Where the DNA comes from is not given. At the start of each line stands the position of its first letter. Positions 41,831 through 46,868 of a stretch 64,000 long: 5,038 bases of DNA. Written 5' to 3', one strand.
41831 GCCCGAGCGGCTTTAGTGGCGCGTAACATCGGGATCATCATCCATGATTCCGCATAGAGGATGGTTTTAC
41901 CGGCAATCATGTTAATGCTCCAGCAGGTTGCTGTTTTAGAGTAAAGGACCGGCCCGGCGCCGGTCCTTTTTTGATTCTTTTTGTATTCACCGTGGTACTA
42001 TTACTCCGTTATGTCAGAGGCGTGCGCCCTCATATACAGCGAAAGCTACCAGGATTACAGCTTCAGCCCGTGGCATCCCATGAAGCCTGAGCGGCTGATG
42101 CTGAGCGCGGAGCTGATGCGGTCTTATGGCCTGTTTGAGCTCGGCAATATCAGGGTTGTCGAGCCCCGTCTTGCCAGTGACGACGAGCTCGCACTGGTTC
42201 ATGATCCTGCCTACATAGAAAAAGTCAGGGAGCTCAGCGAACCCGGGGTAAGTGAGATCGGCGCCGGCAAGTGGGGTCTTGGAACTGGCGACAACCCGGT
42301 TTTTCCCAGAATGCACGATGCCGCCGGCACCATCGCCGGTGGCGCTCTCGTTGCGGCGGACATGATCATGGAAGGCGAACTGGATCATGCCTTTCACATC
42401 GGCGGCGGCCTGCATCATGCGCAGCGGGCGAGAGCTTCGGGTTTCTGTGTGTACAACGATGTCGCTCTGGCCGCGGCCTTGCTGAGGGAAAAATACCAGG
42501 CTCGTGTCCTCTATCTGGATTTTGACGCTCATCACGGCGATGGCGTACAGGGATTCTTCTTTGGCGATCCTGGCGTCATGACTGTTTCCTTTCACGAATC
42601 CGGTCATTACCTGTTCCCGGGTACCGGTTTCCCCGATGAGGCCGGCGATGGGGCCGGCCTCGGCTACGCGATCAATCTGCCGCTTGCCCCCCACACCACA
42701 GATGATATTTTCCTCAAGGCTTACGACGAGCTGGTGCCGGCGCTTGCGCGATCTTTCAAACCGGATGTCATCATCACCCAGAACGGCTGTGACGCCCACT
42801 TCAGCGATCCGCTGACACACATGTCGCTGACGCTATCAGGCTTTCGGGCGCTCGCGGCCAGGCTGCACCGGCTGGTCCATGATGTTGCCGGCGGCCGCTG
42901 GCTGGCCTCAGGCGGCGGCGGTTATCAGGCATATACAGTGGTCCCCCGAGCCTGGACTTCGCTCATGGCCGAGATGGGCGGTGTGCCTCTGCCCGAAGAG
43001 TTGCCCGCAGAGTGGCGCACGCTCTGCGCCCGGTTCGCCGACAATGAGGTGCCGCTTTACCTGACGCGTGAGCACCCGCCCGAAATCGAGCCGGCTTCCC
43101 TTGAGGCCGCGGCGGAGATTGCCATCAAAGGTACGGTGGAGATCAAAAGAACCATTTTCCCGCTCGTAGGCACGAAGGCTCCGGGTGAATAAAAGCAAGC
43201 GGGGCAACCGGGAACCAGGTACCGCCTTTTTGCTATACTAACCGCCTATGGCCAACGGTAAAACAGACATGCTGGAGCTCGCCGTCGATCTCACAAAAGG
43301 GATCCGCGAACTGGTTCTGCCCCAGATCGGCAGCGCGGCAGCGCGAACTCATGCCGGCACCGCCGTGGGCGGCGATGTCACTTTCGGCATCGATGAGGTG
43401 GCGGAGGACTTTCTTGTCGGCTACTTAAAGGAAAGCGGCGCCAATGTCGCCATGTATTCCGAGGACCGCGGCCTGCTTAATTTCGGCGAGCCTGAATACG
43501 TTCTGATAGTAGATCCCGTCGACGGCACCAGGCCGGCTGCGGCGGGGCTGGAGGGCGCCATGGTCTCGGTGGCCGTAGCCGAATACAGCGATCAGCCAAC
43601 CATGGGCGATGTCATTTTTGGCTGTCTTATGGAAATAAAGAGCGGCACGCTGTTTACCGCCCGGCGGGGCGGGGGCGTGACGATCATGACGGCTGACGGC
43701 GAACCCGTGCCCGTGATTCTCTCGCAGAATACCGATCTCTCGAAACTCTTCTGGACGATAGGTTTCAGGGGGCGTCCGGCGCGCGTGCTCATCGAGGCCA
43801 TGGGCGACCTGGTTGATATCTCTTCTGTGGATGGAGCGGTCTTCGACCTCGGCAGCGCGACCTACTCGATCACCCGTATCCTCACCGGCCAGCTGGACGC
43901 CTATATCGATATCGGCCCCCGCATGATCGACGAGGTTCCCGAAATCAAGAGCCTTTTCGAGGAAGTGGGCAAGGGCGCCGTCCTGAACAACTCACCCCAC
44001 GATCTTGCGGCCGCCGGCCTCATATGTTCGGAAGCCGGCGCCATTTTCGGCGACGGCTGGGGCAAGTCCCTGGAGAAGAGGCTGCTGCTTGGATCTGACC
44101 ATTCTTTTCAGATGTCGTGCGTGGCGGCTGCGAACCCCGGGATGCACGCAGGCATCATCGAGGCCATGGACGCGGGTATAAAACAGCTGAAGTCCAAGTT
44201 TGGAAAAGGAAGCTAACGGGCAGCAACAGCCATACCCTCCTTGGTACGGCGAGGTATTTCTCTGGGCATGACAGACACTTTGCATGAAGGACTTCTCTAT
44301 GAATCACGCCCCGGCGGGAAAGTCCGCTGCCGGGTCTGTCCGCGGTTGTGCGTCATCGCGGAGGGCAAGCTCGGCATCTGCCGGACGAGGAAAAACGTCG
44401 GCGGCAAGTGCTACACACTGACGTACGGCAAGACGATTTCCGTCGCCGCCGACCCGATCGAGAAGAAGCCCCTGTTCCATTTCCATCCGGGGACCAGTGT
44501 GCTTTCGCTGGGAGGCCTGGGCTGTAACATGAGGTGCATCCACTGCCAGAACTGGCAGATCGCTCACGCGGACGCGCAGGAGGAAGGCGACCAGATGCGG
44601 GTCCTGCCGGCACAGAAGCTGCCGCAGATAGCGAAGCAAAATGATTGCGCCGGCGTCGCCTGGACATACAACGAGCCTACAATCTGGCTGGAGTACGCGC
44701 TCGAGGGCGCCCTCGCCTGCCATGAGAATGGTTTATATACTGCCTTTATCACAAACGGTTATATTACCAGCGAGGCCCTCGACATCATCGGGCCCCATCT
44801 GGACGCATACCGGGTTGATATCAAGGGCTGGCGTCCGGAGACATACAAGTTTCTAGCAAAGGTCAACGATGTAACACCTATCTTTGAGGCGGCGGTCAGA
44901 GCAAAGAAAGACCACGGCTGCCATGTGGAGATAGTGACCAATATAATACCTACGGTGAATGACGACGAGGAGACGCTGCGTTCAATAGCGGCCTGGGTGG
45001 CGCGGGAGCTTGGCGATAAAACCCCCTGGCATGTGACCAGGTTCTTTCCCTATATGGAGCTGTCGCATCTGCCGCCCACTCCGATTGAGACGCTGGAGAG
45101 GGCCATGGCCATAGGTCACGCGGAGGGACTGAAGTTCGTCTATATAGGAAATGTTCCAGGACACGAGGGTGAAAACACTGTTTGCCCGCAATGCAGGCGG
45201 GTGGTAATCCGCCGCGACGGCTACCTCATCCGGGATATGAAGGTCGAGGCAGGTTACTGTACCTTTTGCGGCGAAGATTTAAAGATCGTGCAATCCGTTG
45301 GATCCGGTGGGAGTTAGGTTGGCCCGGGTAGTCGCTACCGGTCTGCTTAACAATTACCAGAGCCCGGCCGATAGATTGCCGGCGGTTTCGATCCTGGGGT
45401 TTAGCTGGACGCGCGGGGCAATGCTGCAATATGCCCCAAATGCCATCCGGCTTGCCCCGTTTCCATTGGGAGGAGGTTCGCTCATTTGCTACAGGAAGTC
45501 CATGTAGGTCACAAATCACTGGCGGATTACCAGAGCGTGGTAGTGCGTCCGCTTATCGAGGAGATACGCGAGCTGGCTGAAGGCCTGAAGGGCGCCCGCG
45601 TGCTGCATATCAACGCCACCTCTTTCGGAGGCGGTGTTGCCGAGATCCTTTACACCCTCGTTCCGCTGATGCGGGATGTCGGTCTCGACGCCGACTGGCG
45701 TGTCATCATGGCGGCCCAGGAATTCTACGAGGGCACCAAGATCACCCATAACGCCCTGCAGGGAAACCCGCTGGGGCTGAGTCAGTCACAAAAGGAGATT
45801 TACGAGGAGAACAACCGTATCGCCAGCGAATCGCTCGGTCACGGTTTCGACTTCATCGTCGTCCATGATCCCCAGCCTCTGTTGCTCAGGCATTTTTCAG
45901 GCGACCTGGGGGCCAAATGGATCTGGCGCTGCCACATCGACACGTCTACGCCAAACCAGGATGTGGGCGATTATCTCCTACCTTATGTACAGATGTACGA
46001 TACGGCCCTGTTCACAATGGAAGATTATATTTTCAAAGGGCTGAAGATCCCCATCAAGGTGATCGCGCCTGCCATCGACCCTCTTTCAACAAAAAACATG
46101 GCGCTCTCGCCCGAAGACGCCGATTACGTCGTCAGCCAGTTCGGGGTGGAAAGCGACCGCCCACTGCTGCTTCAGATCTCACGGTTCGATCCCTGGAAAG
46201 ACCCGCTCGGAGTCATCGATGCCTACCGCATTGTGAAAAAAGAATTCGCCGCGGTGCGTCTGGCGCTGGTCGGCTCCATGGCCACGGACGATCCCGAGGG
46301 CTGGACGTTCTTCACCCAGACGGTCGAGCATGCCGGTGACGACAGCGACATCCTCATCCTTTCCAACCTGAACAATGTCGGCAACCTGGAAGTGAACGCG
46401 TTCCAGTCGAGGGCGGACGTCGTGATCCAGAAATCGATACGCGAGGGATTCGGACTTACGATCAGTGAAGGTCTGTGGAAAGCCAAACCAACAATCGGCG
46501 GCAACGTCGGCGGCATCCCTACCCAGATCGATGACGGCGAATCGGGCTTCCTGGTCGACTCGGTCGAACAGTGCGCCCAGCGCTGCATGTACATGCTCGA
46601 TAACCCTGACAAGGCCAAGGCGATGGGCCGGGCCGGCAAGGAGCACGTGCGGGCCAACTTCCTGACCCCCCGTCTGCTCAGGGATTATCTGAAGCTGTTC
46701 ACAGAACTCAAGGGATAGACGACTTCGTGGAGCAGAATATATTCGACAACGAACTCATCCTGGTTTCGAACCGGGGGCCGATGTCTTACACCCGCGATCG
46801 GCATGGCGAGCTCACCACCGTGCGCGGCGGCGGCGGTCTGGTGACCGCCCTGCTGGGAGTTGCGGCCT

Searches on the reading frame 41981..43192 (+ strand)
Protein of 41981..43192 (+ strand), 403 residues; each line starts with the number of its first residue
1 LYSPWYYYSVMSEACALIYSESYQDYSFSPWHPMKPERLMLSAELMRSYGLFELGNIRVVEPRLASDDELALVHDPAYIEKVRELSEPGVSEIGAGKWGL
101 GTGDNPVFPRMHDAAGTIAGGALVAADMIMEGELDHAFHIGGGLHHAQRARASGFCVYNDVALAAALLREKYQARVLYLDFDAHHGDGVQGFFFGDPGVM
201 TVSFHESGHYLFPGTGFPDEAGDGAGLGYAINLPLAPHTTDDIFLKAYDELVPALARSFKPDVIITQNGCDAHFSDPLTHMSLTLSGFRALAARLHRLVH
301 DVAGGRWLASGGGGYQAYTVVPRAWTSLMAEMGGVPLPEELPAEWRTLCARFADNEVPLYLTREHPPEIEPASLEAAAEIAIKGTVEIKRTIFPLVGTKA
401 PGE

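Call 45: search_protein_families(library=pfam, proteins=[window:41981-43192:+], max_evalue=0.000001)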
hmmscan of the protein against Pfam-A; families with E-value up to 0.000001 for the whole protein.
window:41981-43192:+ (403 aa): 1 family
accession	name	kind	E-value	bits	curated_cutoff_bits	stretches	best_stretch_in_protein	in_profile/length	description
PF00850.24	Hist_deacetyl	-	2e-86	290.5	27.9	1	32-331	1-297/298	Histone deacetylase domain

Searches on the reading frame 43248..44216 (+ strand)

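Call 45: search_protein_families(library=pfam, proteins=[window:43248-44216:+], max_evalue=0.000001)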
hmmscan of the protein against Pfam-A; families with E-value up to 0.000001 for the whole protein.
window:43248-44216:+ (322 aa): 1 family
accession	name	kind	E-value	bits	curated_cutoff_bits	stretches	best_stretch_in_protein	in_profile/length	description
PF00459.30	Inositol_P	-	8e-19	68.6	27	1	7-307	4-266/271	Inositol monophosphatase family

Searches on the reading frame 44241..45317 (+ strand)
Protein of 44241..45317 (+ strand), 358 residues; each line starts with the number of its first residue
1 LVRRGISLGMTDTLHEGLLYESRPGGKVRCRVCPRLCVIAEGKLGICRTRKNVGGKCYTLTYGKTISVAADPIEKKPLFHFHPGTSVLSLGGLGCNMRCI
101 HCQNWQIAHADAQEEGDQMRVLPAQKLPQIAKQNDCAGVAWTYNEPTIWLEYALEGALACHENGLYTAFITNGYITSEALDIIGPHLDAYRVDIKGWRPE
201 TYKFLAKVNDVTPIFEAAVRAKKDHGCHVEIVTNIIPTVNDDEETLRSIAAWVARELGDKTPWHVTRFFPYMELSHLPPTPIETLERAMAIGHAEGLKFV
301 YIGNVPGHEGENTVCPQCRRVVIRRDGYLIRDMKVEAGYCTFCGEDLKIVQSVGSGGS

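Call 45: search_protein_families(library=pfam, proteins=[window:44241-45317:+], max_evalue=0.000001)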
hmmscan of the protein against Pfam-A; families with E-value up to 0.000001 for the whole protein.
window:44241-45317:+ (358 aa): 1 family
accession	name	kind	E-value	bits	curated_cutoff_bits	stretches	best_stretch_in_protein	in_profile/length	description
PF04055.27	Radical_SAM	-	2.1e-16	61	29.5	1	94-247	6-164/166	Radical SAM superfamily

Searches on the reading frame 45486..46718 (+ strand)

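Call 45: search_protein_families(library=pfam, proteins=[window:45486-46718:+], max_evalue=0.000001)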
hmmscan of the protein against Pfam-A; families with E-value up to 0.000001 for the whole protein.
window:45486-46718:+ (410 aa): 3 families
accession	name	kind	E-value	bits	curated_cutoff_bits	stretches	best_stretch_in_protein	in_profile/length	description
PF21269.3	TreT_GT1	-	4.9e-49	166.1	27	1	41-182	1-143/144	Trehalose synthase, N-terminal domain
PF00534.26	Glycos_transf_1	-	2.2e-20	73.3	26.4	1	220-386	10-171/172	Glycosyl transferases group 1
PF13692.12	Glyco_trans_1_4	-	9.1e-13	49.1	27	1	226-373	2-142/142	Glycosyl transferases group 1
